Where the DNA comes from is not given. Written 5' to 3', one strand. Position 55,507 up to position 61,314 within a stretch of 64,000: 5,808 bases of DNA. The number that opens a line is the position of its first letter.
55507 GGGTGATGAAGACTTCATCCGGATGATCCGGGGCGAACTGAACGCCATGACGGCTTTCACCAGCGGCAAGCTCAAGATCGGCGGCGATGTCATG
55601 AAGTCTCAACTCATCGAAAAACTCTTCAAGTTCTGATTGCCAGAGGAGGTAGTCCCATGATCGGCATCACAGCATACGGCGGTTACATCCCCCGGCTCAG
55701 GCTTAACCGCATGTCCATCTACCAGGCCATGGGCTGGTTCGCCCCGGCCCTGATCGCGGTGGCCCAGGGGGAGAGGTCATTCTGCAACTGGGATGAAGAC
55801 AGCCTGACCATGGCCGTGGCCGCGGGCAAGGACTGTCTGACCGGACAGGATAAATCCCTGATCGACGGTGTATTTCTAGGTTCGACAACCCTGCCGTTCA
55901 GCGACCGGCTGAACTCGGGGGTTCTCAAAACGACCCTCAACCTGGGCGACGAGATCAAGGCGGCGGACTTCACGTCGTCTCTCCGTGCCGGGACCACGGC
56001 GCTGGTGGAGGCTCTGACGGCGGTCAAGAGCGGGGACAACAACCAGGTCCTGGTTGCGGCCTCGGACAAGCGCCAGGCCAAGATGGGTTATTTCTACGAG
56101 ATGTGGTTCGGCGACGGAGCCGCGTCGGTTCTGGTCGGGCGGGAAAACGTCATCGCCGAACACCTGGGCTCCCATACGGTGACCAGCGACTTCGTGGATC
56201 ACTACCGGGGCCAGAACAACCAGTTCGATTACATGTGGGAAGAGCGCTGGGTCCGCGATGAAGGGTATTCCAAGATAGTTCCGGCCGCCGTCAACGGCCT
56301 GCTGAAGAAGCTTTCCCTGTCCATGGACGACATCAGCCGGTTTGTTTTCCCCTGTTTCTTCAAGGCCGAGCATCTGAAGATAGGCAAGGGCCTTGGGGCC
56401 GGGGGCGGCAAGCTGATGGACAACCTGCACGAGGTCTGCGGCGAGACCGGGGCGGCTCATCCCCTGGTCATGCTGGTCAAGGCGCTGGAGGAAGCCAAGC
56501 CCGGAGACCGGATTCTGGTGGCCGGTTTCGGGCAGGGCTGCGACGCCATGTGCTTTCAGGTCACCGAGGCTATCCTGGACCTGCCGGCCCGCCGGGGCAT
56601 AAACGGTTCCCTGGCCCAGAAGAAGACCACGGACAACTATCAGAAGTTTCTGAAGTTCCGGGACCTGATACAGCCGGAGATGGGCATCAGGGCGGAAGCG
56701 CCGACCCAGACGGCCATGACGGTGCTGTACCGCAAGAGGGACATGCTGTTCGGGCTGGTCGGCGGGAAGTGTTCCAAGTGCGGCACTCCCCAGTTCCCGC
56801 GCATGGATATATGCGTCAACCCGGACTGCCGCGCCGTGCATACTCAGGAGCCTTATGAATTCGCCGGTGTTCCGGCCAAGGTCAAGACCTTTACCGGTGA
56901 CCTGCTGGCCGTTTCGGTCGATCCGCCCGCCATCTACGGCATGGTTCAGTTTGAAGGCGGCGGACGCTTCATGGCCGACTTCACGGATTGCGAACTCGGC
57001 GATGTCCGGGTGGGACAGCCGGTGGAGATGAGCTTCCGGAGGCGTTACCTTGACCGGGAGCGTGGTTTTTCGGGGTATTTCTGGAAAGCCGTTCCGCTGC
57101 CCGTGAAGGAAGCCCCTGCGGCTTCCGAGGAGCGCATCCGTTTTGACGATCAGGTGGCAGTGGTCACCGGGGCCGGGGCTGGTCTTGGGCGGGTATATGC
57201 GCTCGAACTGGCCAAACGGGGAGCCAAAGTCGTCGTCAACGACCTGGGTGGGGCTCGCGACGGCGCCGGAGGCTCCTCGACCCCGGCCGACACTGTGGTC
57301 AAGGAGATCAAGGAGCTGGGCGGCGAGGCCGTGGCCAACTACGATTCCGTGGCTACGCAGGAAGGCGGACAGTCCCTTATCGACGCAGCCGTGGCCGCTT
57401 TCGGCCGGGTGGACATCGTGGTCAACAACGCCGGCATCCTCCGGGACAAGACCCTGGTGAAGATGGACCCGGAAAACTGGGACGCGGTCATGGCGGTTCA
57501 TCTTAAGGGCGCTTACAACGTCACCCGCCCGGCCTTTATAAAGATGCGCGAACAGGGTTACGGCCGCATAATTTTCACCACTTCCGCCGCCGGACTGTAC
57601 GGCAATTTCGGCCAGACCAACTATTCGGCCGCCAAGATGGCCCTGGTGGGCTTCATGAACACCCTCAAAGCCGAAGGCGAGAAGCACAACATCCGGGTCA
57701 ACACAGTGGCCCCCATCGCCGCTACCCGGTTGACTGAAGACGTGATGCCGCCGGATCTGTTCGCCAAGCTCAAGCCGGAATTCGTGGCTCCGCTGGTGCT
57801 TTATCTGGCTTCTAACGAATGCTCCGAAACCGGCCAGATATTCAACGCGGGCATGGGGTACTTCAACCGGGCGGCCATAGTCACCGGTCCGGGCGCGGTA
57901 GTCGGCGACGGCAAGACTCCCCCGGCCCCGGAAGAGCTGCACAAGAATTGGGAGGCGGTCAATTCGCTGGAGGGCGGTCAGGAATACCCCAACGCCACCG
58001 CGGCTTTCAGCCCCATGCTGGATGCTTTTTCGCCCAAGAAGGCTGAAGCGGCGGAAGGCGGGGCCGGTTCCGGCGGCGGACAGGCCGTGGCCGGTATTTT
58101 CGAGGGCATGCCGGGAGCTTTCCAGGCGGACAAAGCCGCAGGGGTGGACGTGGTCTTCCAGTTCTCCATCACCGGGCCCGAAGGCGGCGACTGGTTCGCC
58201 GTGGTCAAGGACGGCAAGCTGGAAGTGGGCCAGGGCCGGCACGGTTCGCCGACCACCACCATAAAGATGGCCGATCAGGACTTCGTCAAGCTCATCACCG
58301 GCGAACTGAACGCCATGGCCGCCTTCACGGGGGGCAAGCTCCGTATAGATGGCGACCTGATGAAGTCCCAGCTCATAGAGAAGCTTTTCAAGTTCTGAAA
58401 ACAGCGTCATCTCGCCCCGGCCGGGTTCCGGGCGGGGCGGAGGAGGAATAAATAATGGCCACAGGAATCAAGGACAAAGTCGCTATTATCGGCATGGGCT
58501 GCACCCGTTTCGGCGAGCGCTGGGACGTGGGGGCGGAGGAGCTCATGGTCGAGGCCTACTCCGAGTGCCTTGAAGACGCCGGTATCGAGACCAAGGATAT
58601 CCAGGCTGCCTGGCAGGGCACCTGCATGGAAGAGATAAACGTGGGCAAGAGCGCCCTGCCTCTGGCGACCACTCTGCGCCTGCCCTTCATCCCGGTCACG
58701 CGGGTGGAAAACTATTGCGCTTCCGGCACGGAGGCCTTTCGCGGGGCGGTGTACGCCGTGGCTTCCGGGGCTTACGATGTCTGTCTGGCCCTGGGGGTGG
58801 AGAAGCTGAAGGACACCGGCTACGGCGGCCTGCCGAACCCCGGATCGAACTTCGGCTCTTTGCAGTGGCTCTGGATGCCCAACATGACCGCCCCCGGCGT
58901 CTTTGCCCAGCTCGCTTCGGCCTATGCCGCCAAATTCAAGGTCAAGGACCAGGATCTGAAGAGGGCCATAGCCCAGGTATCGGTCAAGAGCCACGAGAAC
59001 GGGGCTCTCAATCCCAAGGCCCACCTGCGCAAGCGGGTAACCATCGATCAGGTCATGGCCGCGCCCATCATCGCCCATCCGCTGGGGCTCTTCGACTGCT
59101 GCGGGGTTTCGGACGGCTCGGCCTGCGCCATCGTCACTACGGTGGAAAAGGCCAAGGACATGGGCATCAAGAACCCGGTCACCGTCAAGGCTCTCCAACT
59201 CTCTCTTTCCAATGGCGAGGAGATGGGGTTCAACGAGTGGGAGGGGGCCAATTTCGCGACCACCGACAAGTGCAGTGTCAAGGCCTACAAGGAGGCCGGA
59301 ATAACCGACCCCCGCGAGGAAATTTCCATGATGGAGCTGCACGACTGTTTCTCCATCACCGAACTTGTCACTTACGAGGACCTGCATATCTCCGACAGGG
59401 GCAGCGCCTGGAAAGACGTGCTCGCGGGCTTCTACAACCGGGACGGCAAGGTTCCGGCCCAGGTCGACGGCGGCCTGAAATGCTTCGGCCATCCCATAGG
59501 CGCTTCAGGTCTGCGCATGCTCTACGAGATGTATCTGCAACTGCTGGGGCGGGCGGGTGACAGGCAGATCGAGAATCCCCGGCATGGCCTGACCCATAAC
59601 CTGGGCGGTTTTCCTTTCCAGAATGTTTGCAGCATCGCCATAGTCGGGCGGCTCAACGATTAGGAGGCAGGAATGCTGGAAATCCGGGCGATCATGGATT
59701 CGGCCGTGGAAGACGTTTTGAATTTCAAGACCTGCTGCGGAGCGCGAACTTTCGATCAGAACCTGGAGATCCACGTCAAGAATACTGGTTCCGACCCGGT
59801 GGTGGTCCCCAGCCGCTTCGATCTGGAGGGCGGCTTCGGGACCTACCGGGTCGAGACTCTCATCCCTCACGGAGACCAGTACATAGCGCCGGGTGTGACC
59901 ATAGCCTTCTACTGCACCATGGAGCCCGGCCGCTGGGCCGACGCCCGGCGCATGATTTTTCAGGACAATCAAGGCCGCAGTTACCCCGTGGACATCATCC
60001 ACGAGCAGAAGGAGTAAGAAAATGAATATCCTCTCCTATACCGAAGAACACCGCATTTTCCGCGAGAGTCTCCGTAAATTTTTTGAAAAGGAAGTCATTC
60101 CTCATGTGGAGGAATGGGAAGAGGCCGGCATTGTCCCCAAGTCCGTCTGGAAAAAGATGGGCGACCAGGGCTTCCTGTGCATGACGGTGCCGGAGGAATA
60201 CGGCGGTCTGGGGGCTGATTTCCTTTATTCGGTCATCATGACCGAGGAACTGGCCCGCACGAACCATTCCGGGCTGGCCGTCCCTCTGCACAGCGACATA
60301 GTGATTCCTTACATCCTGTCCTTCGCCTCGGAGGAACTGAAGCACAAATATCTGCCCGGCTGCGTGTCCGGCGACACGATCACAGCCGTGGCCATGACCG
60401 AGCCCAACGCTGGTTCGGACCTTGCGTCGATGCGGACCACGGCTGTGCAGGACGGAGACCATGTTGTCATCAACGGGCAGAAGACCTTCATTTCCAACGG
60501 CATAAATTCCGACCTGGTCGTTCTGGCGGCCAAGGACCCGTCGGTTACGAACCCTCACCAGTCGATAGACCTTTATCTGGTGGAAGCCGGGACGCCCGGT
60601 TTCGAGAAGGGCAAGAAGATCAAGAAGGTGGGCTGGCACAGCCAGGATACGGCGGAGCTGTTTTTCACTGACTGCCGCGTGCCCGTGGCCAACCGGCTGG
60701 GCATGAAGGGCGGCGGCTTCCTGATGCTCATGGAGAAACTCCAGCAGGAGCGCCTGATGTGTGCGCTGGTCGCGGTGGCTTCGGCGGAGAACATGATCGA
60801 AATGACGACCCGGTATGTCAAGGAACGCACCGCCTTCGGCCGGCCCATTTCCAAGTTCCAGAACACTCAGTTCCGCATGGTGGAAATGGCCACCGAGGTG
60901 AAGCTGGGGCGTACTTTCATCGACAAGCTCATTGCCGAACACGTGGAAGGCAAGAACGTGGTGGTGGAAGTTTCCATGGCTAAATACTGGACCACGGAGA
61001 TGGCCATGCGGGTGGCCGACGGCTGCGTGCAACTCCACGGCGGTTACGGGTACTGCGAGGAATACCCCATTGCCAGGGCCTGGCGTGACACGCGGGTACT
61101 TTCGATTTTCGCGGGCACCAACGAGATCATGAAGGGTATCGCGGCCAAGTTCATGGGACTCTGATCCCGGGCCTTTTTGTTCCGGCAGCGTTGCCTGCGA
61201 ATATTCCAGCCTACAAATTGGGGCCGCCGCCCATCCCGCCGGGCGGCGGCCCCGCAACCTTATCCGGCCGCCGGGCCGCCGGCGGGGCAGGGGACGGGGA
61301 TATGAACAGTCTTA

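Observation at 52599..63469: TetR-associated seven-gene acyl-CoA operon with the logic of peroxisomal branched-chain / bile-acid beta-oxidation, carrying SCP2 sterol-carrier domains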

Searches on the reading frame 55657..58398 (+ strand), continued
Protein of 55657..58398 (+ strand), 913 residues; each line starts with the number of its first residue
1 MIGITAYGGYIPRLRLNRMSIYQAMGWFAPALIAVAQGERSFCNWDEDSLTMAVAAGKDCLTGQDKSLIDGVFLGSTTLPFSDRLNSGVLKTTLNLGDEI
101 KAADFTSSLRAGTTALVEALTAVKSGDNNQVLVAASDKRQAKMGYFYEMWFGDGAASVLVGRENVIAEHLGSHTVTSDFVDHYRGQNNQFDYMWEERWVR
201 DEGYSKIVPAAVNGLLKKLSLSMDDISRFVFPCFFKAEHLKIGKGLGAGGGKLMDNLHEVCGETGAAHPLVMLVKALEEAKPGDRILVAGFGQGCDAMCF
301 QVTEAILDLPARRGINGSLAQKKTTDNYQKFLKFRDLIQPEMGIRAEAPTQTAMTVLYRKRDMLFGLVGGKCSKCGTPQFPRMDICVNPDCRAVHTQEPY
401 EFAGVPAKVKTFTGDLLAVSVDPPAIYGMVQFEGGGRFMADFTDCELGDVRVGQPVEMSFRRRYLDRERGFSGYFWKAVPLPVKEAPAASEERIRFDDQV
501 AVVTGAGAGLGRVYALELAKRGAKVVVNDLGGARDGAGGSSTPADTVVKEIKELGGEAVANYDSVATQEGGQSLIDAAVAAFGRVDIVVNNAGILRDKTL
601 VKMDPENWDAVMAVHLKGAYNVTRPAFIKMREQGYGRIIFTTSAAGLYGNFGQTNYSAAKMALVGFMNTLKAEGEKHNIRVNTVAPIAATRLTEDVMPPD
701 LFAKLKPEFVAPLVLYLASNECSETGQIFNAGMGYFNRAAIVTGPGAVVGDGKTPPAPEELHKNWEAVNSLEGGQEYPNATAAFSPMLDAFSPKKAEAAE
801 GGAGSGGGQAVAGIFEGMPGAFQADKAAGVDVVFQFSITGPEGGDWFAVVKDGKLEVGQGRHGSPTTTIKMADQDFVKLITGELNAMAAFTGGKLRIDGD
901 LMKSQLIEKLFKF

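Call 69: search_solved_structures(query=L072:15150-16286:+, max_evalue=1e-60, show_alignments=3)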
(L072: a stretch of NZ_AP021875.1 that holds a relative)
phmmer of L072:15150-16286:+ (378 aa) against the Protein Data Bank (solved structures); distinct sequences matched with E-value up to 1e-60: 6.
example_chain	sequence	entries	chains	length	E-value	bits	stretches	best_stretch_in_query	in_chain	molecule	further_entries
8rmw_A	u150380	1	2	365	1.4e-64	221.7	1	4-342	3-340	Alpha-methylacyl-CoA racemase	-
9i2t_A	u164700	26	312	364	1.5e-64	221.6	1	4-342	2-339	Alpha-methylacyl-CoA racemase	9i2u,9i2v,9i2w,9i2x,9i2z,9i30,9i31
1x74_A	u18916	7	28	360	1.6e-64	221.5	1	4-342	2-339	2-methylacyl-CoA racemase | probable alpha-methylacyl-CoA racemase MCR | PROBABLE ALPHA-METHYLACYL-COA RACEMASE MCR (2-METHYLACYL-COA RACEMASE) (2-ARYLPROPIONYL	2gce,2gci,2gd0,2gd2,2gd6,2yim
8rp4_A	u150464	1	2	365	8.5e-64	219.1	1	4-342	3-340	Alpha-methylacyl-CoA racemase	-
8rp5_A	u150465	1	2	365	9.4e-64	219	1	4-342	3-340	Alpha-methylacyl-CoA racemase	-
8rp3_A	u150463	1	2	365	3.4e-63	217.1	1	4-342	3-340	Alpha-methylacyl-CoA racemase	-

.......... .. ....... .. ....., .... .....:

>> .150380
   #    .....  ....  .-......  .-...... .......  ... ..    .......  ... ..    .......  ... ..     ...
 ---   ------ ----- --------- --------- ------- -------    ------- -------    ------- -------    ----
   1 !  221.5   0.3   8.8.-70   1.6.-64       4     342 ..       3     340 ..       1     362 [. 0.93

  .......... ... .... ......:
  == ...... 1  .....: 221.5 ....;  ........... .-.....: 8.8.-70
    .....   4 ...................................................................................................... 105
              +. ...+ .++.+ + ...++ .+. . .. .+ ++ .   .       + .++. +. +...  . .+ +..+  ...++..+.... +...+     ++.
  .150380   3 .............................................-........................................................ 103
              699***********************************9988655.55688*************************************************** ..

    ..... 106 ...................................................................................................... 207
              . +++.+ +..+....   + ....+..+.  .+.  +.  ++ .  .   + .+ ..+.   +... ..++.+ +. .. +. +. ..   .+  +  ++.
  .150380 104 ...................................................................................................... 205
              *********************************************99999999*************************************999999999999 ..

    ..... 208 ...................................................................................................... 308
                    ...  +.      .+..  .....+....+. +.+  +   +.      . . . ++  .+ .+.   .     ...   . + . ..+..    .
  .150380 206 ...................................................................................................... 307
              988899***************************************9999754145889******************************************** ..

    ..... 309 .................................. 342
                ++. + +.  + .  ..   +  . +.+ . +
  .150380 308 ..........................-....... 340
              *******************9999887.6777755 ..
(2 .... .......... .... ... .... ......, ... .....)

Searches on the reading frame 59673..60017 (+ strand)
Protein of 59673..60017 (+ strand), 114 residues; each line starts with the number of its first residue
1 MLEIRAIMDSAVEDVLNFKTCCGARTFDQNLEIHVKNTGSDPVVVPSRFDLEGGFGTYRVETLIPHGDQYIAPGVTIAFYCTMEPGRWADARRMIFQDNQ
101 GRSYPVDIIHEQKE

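Call 3: search_protein_families(library=pfam, proteins=[window:59673-60017:+], max_evalue=0.01)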
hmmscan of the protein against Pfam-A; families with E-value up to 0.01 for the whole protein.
window:59673-60017:+ (114 aa): 0 families

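Call 5: search_protein_families(library=ncbifam, proteins=[window:59673-60017:+], max_evalue=0.001)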
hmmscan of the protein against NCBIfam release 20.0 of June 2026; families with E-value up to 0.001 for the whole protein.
window:59673-60017:+ (114 aa): 0 families

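Call 45: predict_structure(protein=window:59673-60017:+)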
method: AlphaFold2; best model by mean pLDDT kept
length: 114 residues; sequences in the alignment: 1
mean_pLDDT: 37.9   pTM: 0.33
mean pLDDT of the five models: 37.9, 37.9, 37.8, 36.6, 34.9
residues with pLDDT >= 90: 0; 70-90: 0; 50-70: 13; < 50: 101
segments of 3 or more residues with pLDDT < 50: 1-56, 65-70, 80-114
pLDDT, mean of each block of 10 residues (from residue 1): 27 24 33 33 37 46 47 50 38 43 44 28
secondary structure, 60 per line:
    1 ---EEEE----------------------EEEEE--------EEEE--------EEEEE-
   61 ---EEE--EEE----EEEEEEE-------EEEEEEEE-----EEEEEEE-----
elements in order: E4-7 E30-34 E43-46 E55-59 E64-66 E69-71 E76-82 E90-97 E103-109

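Call 46: find_homologous_proteins(query=window:59673-60017:+, max_evalue=0.001)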
Query window:59673-60017:+ (114 aa): 20 proteins with E <= 0.001 among 23 candidates.
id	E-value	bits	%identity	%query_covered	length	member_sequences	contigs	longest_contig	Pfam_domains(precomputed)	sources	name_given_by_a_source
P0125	7.4e-73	260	100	100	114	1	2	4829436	-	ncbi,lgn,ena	-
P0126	6.8e-48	179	70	100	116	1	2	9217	-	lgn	-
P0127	2.8e-40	155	67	95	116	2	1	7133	-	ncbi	-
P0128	6.7e-40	154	65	95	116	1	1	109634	-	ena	-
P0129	8.3e-40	153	68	92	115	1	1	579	-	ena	-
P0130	3.8e-38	148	59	100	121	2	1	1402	-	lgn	-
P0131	6.8e-37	144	58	96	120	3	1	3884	-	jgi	jgi:hypothetical protein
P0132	1.1e-36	143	57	95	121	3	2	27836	-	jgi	-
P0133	2.9e-36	142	57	100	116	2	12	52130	-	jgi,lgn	-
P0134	7.9e-36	140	61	100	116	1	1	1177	-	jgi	jgi:hypothetical protein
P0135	1.5e-35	140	59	97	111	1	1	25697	-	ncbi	ncbi:MAG: hypothetical protein AB1896_00495 [Thermodesulfobacteriota bacterium]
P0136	2.6e-35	139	59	95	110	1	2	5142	-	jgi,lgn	jgi:hypothetical protein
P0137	1.2e-34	137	56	95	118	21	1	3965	-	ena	-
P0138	4.2e-33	132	54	100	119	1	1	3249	-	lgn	-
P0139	1.1e-32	130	58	94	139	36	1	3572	-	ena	-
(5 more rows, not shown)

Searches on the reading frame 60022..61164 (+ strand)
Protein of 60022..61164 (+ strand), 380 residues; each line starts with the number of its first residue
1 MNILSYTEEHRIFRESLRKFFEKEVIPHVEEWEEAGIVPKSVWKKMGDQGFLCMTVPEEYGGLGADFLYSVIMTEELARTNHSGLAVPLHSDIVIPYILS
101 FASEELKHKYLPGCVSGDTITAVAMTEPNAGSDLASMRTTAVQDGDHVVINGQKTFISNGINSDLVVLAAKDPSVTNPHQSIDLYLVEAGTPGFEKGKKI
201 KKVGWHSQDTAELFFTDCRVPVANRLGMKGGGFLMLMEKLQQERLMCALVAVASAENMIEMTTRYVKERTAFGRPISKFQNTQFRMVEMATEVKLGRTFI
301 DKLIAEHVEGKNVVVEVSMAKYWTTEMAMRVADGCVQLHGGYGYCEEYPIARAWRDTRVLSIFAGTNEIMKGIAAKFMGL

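Call 3: search_protein_families(library=pfam, proteins=[window:60022-61164:+], max_evalue=0.01)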
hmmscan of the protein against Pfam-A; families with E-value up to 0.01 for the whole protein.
window:60022-61164:+ (380 aa): 5 families
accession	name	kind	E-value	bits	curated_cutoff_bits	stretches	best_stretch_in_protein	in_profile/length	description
PF00441.29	Acyl-CoA_dh_1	-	9.9e-43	146.3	22.4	1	230-378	1-149/150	Acyl-CoA dehydrogenase, C-terminal domain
PF02771.21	Acyl-CoA_dh_N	-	2.2e-38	131.6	22.9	1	7-118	1-113/113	Acyl-CoA dehydrogenase, N-terminal domain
PF02770.24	Acyl-CoA_dh_M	-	4.1e-22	78.6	33.3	1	122-218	1-97/97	Acyl-CoA dehydrogenase, middle domain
PF08028.16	Acyl-CoA_dh_2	-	9.9e-18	65.2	22.7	1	245-367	1-133/134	Acyl-CoA dehydrogenase, C-terminal domain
PF22924.1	ACOX_C_alpha1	-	0.00047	20.4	27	1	310-377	100-167/169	Acyl-CoA oxidase, C-alpha1 domain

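Call 5: search_protein_families(library=ncbifam, proteins=[window:60022-61164:+], max_evalue=0.001)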
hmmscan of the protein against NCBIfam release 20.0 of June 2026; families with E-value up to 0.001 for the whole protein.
window:60022-61164:+ (380 aa): 22 families
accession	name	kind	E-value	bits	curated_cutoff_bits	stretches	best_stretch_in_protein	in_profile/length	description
NF042972.1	AcrlCoAredClosAcrC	equivalog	1.1e-97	327.1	640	1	5-375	4-373/378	acryloyl-CoA reductase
NF045552.1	GlutCoADH_Des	equivalog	5.6e-80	269.4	470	1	6-375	5-376/387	glutaryl-CoA dehydrogenase Acd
NF058590.1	AcCoDHFadEBacil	equivalog_domain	2.1e-78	264.3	600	1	6-371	21-403/586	acyl-CoA dehydrogenase FadE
NF008997.0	PRK12341.1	equivalog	6.6e-76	255.8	537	1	5-376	4-374/382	acyl-CoA dehydrogenase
NF043006.1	CyhCrbnylCoADH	equivalog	2.3e-66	224.3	650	1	6-375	4-372/380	cyclohexane-1-carbonyl-CoA dehydrogenase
NF045652.1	ProlPCPDhRedW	equivalog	4e-65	220.1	650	1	12-380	6-375/376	L-prolyl-[peptidyl-carrier protein] dehydrogenase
NF053553.1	prodigi_MBC_PigA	equivalog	8.3e-62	209.5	500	1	7-380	6-381/381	prodigiosin MBC biosynthesis dehydrogenase PigA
TIGR03207.1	cyc_hxne_CoA_dh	equivalog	1.1e-61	208.6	575.35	1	8-376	3-369/372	cyclohexanecarboxyl-CoA dehydrogenase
NF042439.1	SulpropCoADesulf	equivalog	4.5e-60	203.4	600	1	17-375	4-367/379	3-sulfinopropanoyl-CoA desulfinase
NF002885.1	PRK03354.1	equivalog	6e-50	170.4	540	1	5-371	4-366/378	crotonobetainyl-CoA dehydrogenase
NF052270.1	Staph_DH_FadE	equivalog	4.1e-36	124.6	600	1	13-371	28-386/400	acyl-CoA dehydrogenase FadE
TIGR03203.1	pimD_small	equivalog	4.1e-33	115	652.7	1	7-355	5-353/378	pimeloyl-CoA dehydrogenase small subunit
TIGR03204.1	pimC_large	equivalog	1.5e-30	106.3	623.85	1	4-376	2-390/395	pimeloyl-CoA dehydrogenase large subunit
NF007000.1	PRK09463.1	subfamily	2.6e-27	95.5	600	1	24-356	57-412/726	acyl-CoA dehydrogenase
NF049984.1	Rv1679_FadE16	equivalog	4.1e-27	95.4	600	1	28-370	15-357/371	Rv1679 family acyl-CoA dehydrogenase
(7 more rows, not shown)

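Call 35: search_solved_structures(query=window:60022-61164:+, max_evalue=1e-40)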
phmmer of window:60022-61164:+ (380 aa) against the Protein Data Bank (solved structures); distinct sequences matched with E-value up to 1e-40: 58.
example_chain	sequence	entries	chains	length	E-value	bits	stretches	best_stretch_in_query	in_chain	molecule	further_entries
2pg0_A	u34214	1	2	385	1e-150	505.2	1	7-378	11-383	Acyl-CoA dehydrogenase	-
8w0t_A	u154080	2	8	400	9.6e-106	357.2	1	6-376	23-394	Long-chain specific acyl-CoA dehydrogenase, mitochondrial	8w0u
8w0z_A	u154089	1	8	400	2.5e-105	355.9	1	6-376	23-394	Long-chain specific acyl-CoA dehydrogenase, mitochondrial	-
5ol2_C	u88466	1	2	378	1.7e-81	277.4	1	8-373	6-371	Acyl-CoA dehydrogenase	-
5lnx_A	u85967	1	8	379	1.2e-79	271.4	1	6-378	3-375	Acyl-CoA dehydrogenase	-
3oib_A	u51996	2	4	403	5e-78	266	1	7-379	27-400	Acyl-CoA dehydrogenase | Putative acyl-CoA dehydrogenase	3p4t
4l1f_A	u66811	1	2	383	6.4e-78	265.7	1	6-376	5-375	Acyl-CoA dehydrogenase domain protein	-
3r7k_A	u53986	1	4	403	1.4e-77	264.6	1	7-380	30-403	Probable acyl CoA dehydrogenase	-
4u83_A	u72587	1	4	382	7.7e-75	255.5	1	7-376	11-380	Acyl-CoA dehydrogenase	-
1ukw_A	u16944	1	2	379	1.4e-73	251.4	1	5-376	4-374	acyl-CoA dehydrogenase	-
7szv_A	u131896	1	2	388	4.9e-71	243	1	8-380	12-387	Acyl-CoA dehydrogenase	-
3pfd_A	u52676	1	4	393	9.7e-71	242.1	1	5-375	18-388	Acyl-CoA dehydrogenase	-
4iv6_A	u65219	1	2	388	2.3e-70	240.8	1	6-377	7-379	Acyl-CoA dehydrogenase FadE3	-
1ivh_A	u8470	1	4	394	2.3e-69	237.5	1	6-373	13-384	ISOVALERYL-COA DEHYDROGENASE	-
8sgr_A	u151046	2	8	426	3e-69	237.1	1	6-373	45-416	Isovaleryl-CoA dehydrogenase, mitochondrial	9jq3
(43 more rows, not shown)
